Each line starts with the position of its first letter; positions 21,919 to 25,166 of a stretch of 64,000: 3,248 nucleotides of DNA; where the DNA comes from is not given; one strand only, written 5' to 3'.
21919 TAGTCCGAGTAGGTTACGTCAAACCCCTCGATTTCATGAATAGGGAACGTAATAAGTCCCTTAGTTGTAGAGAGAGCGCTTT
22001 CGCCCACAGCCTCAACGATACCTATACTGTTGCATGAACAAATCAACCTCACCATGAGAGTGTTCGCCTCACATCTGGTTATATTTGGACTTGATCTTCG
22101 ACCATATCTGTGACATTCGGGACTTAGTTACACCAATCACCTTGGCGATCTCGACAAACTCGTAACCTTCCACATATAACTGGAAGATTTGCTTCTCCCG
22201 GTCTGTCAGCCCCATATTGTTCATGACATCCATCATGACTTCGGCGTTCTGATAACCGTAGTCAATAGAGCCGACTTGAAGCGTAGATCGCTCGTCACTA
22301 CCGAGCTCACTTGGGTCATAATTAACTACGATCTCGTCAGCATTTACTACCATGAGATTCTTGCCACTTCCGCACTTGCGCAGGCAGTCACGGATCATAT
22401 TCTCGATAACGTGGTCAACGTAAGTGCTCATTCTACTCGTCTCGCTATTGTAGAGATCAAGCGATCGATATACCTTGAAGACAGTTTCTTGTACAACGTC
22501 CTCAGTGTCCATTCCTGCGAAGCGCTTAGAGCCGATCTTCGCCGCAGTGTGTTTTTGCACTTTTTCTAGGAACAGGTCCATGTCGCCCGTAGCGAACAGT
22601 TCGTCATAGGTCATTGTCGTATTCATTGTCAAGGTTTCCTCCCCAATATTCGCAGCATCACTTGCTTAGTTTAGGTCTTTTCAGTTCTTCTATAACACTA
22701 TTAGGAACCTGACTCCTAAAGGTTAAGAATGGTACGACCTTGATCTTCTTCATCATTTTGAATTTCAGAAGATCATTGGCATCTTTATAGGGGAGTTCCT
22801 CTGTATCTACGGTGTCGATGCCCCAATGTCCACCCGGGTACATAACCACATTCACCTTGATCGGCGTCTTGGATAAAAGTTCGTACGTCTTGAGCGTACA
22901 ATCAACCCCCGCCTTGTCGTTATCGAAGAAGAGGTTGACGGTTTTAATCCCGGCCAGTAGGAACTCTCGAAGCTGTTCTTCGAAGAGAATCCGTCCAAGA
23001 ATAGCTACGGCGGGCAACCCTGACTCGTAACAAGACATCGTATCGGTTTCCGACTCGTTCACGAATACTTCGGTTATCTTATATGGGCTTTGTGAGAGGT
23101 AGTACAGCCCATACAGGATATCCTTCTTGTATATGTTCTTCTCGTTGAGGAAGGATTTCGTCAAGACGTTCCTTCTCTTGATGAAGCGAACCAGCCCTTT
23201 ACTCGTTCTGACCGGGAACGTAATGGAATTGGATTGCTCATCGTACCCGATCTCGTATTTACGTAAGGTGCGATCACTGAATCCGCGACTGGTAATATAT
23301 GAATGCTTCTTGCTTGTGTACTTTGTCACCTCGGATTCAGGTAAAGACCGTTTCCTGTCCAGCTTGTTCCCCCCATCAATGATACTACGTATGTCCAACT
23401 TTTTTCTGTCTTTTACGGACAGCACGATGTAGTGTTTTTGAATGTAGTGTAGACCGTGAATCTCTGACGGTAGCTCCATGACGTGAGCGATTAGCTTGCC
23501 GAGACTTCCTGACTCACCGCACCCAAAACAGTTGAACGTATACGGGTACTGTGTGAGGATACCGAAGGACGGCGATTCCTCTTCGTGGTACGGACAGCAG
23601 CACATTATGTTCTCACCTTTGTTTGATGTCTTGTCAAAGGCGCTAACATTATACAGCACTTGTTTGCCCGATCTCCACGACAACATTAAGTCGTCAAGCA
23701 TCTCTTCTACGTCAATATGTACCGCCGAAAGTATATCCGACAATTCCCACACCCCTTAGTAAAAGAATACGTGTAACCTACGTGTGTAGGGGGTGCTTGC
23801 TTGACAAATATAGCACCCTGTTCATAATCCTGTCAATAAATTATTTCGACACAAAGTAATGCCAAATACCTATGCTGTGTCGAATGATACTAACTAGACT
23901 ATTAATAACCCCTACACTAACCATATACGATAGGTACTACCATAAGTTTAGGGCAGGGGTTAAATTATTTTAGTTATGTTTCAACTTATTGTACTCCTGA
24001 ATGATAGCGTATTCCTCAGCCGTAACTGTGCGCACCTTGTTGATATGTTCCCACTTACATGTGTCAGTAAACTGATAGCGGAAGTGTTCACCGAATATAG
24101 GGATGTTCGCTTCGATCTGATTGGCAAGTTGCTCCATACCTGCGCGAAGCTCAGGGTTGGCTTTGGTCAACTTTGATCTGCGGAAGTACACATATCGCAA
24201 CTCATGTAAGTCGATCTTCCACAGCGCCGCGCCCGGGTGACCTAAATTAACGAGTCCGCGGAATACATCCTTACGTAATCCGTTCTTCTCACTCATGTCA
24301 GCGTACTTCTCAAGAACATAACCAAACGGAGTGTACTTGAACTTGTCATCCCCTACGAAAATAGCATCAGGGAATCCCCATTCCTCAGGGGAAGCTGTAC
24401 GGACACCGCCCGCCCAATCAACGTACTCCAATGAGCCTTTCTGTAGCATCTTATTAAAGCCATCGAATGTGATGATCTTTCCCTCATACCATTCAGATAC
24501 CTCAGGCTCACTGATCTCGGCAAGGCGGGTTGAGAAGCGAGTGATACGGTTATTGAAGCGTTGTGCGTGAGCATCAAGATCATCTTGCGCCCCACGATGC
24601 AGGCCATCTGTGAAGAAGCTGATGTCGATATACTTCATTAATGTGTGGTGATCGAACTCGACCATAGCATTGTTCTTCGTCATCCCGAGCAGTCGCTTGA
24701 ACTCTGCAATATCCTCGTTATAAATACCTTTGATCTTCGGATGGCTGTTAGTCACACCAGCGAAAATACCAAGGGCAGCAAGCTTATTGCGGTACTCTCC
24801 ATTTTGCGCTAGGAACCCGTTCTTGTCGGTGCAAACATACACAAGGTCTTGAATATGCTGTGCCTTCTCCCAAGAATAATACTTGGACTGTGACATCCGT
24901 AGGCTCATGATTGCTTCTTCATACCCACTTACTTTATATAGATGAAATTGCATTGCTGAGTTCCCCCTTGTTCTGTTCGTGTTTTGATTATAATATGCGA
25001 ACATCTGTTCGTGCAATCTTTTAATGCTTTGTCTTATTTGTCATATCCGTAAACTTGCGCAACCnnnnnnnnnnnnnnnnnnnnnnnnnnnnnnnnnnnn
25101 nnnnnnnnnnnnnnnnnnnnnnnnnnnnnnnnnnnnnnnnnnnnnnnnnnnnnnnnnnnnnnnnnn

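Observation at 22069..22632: Small ECF-like sigma factor in the putative host-transcribed early operon (primase-sigma-orf): candidate middle-gene sigma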

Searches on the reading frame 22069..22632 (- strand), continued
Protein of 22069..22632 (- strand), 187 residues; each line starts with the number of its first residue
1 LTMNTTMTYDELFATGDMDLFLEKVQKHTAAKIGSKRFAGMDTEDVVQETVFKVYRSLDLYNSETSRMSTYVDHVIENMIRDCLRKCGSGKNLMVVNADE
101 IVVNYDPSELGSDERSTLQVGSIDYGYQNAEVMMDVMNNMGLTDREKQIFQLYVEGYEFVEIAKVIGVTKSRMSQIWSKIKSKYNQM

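Call 70: get_annotated_region(hit=H28, flank=7000)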
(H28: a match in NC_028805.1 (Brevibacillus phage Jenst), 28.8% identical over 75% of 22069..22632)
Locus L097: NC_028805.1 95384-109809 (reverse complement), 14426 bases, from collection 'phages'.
description: Brevibacillus phage Jenst, complete genome.
organism: Brevibacillus phage Jenst (NCBI taxid 1691954)
taxonomy: Viruses; Duplodnaviria; Heunggongvirae; Uroviricota; Caudoviricetes; Jenstvirus; Jenstvirus jenst
host: Brevibacillus laterosporus; source: honeybee debris; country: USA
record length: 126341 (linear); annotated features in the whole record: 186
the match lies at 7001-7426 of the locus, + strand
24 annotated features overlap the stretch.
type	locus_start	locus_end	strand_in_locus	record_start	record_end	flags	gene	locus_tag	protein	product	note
CDS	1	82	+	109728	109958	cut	-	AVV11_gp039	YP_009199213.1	hypothetical protein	-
CDS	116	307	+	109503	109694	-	-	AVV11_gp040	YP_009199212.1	hypothetical protein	-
CDS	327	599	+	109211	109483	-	-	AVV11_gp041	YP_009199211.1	hypothetical protein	-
CDS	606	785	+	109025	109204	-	-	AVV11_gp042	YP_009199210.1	hypothetical protein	-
CDS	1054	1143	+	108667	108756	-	-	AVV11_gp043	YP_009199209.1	hypothetical protein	-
CDS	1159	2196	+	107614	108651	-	-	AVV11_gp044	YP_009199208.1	hypothetical protein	-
CDS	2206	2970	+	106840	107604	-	-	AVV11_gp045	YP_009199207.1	DnaC-like helicase loader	-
CDS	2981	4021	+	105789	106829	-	-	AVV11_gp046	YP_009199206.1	hypothetical protein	-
CDS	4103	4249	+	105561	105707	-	-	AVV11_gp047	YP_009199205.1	hypothetical protein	-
CDS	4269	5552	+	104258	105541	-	-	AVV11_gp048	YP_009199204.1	replicative DNA helicase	-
CDS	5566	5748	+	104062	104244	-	-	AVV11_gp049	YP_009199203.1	hypothetical protein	-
CDS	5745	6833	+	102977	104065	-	-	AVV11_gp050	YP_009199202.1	putative DNA primase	-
CDS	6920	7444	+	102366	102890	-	-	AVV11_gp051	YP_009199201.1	putative DNA-directed RNA polymerase subunit sigma-24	-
CDS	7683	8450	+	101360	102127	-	-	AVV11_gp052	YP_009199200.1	hypothetical protein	-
CDS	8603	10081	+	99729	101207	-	-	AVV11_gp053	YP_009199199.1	DNA polymerase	-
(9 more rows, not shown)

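Call 102: search_protein_families(library=pfam, proteins=[L001:7382-8542:+], max_evalue=0.01)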
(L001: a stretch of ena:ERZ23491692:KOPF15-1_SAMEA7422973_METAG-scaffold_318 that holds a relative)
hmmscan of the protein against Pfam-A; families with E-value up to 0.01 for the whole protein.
L001:7382-8542:+ (386 aa): 3 families
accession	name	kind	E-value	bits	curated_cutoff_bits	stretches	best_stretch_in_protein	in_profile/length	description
PF22871.2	AimR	-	9.9e-44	150.2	26.7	1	62-358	3-304/309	AimR transcriptional regulator-like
PF01381.28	HTH_3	-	0.00042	20.7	23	1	6-39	1-34/55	Helix-turn-helix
PF13693.12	HTH_35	-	0.0081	16.6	25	0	6-50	7-48/75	Winged helix-turn-helix DNA-binding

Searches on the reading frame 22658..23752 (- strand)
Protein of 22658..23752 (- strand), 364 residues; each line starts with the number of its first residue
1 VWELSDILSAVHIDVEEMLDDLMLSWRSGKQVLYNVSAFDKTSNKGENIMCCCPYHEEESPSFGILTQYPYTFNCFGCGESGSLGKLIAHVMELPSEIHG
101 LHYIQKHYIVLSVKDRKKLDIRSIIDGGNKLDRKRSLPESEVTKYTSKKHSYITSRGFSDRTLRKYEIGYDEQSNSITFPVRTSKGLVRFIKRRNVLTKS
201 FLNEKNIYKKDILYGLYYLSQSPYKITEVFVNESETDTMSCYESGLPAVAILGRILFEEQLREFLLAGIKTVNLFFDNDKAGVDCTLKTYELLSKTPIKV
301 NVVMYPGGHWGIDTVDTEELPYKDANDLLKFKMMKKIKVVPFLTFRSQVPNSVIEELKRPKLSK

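Call 3: search_protein_families(library=pfam, proteins=[window:22658-23752:-], max_evalue=1)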
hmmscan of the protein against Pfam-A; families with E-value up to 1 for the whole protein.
window:22658-23752:- (364 aa): 5 families
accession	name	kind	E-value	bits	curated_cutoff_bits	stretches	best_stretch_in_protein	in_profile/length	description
PF01807.25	Zn_ribbon_DnaG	-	4.1e-10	39.8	24.9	1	42-89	25-71/98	CHC2 zinc finger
PF13155.12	Toprim_2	-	4.7e-10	40.1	22.1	1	230-308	1-81/88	Toprim-like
PF13662.12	Toprim_4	-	1.8e-06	28.5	25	1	228-303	2-84/85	Toprim domain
PF08275.17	DNAG_N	-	0.0018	18.8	26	1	147-187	12-52/128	DNA primase catalytic core, N-terminal domain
PF01751.28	Toprim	-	0.019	15.6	23.1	1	229-301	2-92/96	Toprim domain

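Call 4: search_protein_families(library=phrogs, proteins=[window:22658-23752:-], max_evalue=0.01)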
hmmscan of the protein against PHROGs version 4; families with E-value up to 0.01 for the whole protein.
window:22658-23752:- (364 aa): 8 families
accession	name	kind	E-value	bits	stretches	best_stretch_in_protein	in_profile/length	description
phrog_47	-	DNA, RNA and nucleotide metabolism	4.1e-40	139.1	1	32-330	31-323/947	DNA primase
phrog_6444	-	DNA, RNA and nucleotide metabolism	5.4e-24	85.9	2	177-309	204-345/577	DNA primase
phrog_239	-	DNA, RNA and nucleotide metabolism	1.7e-17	64.6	1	72-339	65-306/801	DNA primase/helicase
phrog_360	-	DNA, RNA and nucleotide metabolism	2e-09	38.6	1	42-90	23-70/133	DNA primase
phrog_849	-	DNA, RNA and nucleotide metabolism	2.9e-09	37.4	1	146-284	146-301/435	DNA primase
phrog_11992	-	unknown function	4.3e-09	37.9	1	47-94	26-70/177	-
phrog_18097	-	DNA, RNA and nucleotide metabolism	2.5e-08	34.7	1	35-86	19-69/199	DNA primase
phrog_22657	-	unknown function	0.0019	16.9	1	158-304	180-336/1185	-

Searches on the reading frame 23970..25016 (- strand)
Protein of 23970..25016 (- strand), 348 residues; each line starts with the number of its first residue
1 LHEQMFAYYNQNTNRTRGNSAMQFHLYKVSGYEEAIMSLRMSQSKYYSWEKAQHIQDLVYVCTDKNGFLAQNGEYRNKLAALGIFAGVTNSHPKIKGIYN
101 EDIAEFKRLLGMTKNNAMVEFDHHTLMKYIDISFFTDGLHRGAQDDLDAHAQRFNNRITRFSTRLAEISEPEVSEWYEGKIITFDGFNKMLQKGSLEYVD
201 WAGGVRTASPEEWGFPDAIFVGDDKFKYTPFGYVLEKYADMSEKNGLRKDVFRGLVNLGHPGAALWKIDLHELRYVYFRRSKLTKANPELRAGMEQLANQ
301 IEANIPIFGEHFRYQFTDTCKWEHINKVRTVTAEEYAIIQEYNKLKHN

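Call 3: search_protein_families(library=pfam, proteins=[window:23970-25016:-], max_evalue=1)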
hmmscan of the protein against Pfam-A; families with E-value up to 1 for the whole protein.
window:23970-25016:- (348 aa): 0 families

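Call 4: search_protein_families(library=phrogs, proteins=[window:23970-25016:-], max_evalue=0.01)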
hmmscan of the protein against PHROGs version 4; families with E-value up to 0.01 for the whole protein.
window:23970-25016:- (348 aa): 1 family
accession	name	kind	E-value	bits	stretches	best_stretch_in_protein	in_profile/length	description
phrog_24884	-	DNA, RNA and nucleotide metabolism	4.5e-124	415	1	22-344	1-309/321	thymidylate synthase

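Call 59: search_protein_families(library=pfam, proteins=[window:23970-24953:-], max_evalue=0.01)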
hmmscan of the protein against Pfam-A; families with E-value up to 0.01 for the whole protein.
window:23970-24953:- (327 aa): 1 family
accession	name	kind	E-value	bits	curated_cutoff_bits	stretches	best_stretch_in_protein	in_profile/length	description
PF02511.20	Thy1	-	0.00087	19.6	24.8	1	97-285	45-190/191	Thymidylate synthase complementing protein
